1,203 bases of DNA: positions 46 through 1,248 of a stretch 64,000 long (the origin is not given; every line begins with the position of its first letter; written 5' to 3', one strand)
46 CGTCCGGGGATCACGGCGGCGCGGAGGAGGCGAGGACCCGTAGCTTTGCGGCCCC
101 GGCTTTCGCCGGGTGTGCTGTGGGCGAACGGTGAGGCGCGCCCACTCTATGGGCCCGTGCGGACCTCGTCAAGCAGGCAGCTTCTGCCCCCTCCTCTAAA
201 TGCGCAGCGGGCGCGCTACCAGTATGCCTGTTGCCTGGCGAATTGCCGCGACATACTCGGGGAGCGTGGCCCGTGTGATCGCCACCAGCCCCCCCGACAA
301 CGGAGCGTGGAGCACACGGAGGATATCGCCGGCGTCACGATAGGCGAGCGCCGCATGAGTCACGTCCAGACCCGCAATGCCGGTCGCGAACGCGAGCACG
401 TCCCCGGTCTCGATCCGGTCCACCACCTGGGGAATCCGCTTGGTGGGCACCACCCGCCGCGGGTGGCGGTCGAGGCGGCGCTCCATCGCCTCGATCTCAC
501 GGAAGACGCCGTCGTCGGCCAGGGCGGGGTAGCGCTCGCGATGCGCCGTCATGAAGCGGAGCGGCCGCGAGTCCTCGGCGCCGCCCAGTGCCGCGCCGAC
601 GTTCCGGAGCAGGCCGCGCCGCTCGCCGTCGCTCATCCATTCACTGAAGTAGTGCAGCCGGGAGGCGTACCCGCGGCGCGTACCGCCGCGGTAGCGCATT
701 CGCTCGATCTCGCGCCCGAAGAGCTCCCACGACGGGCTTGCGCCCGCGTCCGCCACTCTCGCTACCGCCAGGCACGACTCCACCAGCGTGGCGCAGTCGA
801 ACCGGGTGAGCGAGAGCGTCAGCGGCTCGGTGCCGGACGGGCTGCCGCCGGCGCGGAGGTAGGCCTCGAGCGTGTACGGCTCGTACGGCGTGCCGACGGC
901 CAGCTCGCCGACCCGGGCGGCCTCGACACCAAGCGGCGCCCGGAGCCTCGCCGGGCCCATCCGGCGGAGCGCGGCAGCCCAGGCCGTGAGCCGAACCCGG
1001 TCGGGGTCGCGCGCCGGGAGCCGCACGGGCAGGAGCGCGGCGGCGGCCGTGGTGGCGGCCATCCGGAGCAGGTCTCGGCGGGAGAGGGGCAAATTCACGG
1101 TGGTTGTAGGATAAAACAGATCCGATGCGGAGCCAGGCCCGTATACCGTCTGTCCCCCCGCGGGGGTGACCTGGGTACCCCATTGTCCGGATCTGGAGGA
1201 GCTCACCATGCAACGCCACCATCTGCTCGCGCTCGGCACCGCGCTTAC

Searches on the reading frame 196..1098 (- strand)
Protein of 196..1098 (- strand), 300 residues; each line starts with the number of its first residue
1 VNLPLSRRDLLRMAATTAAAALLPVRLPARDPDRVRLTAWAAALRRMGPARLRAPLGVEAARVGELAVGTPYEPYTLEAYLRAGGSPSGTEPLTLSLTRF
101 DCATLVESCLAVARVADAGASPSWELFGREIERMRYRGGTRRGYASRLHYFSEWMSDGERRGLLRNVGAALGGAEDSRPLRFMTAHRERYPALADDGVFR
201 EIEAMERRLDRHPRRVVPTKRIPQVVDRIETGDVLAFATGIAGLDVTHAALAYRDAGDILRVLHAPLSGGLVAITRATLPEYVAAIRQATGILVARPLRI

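Call 59: search_protein_families(library=pfam, proteins=[window:196-1098:-], max_evalue=0.0001)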
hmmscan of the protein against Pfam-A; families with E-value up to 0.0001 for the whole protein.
window:196-1098:- (300 aa): 1 family
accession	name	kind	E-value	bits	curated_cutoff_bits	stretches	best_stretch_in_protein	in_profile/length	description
PF07313.18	AmiA-like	-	3.6e-32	111.9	27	1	64-286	3-199/202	N-acetylmuramoyl-L-alanine amidase-like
